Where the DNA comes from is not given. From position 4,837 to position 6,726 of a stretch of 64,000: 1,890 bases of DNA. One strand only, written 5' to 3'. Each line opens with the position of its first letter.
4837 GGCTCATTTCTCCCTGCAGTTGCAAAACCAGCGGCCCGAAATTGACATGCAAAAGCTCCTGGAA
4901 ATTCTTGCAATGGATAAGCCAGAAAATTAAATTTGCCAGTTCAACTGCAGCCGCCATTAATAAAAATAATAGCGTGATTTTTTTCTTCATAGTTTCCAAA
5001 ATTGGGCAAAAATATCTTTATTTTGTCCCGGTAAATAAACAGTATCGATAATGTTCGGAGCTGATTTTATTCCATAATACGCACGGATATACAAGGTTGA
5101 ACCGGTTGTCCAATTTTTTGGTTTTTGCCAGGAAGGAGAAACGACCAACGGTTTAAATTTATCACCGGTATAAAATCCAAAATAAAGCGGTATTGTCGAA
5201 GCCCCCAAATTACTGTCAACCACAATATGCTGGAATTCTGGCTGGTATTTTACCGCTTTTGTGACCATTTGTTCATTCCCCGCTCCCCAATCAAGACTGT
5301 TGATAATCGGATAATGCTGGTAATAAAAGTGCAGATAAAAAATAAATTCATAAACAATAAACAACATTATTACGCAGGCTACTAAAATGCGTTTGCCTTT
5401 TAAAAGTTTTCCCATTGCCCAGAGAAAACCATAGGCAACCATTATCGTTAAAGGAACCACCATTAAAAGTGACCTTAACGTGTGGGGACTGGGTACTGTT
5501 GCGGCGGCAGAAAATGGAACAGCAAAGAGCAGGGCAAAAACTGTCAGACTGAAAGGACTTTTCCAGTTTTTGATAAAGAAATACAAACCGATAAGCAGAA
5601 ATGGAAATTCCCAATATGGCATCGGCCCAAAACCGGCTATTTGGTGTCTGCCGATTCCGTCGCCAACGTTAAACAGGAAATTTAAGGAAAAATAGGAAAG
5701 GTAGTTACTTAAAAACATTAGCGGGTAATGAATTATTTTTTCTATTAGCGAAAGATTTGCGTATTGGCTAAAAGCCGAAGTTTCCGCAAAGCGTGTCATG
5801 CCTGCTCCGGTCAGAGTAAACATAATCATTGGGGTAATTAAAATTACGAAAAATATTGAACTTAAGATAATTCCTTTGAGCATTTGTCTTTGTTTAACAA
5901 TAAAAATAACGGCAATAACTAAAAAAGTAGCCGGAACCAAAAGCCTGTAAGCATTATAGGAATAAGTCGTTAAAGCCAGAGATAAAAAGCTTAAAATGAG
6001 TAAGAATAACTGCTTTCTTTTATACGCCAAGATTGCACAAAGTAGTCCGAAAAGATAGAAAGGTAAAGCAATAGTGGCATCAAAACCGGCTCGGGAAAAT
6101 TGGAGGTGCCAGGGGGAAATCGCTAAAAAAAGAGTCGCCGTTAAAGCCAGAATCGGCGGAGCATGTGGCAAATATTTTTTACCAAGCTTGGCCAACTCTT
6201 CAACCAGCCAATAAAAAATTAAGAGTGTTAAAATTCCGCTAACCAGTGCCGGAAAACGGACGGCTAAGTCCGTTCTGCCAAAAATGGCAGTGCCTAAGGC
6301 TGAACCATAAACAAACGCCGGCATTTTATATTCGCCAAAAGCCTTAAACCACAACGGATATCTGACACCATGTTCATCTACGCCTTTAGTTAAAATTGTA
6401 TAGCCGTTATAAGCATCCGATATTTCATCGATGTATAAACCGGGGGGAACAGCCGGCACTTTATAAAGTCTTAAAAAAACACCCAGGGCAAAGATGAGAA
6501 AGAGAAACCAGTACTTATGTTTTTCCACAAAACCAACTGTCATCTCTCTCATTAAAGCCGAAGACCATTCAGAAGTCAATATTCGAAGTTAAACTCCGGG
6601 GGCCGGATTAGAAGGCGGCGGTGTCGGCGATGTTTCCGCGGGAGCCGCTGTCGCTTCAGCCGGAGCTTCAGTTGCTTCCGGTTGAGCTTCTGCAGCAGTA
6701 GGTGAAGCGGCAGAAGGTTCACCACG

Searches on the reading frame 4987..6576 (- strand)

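Call 50: search_protein_families(library=pfam, proteins=[window:4987-6576:-], max_evalue=0.001)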
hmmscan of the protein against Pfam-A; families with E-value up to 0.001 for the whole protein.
window:4987-6576:- (529 aa): 1 family
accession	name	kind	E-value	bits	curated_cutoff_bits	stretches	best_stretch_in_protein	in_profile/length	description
PF13231.12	PMT_2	-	1.4e-05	25.8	26.1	1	86-252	4-159/160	Dolichyl-phosphate-mannose-protein mannosyltransferase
